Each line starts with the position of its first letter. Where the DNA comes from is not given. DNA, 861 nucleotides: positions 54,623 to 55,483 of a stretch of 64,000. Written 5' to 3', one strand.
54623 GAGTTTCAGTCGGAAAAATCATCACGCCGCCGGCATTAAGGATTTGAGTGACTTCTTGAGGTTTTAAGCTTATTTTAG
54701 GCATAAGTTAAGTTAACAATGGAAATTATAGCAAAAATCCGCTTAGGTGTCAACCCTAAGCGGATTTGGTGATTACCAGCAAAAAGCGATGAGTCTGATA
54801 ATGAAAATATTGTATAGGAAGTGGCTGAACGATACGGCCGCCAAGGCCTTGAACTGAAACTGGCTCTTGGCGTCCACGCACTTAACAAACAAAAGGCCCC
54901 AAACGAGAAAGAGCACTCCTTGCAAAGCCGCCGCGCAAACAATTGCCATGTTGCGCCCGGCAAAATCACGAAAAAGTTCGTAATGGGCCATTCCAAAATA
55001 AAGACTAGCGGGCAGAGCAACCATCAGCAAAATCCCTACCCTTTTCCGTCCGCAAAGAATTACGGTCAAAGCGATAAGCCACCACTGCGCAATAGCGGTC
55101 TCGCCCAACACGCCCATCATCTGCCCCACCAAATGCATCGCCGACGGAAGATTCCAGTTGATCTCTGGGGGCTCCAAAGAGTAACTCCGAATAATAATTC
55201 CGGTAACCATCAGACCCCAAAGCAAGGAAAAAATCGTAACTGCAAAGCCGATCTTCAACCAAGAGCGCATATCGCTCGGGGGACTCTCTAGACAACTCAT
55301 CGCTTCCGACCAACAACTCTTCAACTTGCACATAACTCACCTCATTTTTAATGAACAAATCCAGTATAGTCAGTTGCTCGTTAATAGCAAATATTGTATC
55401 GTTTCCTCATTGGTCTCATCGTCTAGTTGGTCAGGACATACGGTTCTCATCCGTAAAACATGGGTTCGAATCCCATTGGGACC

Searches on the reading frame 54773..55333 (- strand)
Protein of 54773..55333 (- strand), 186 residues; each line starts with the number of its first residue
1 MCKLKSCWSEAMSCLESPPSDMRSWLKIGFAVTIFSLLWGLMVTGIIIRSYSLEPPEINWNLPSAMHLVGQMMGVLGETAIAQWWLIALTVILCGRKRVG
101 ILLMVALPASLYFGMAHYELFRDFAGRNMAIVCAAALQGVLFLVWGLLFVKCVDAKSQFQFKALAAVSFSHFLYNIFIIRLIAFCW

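Call 8: search_protein_families(library=ncbifam, proteins=[window:54773-55333:-])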
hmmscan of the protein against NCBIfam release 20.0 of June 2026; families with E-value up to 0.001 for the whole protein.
window:54773-55333:- (186 aa): 0 families

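Call 82: search_protein_families(library=pfam, proteins=[window:54773-55333:-], max_evalue=0.01)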
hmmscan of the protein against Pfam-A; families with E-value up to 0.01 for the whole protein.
window:54773-55333:- (186 aa): 1 family
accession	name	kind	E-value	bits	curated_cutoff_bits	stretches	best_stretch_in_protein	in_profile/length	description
PF03594.19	BenE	-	0.0018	17.7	27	1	36-145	46-155/378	Benzoate membrane transport protein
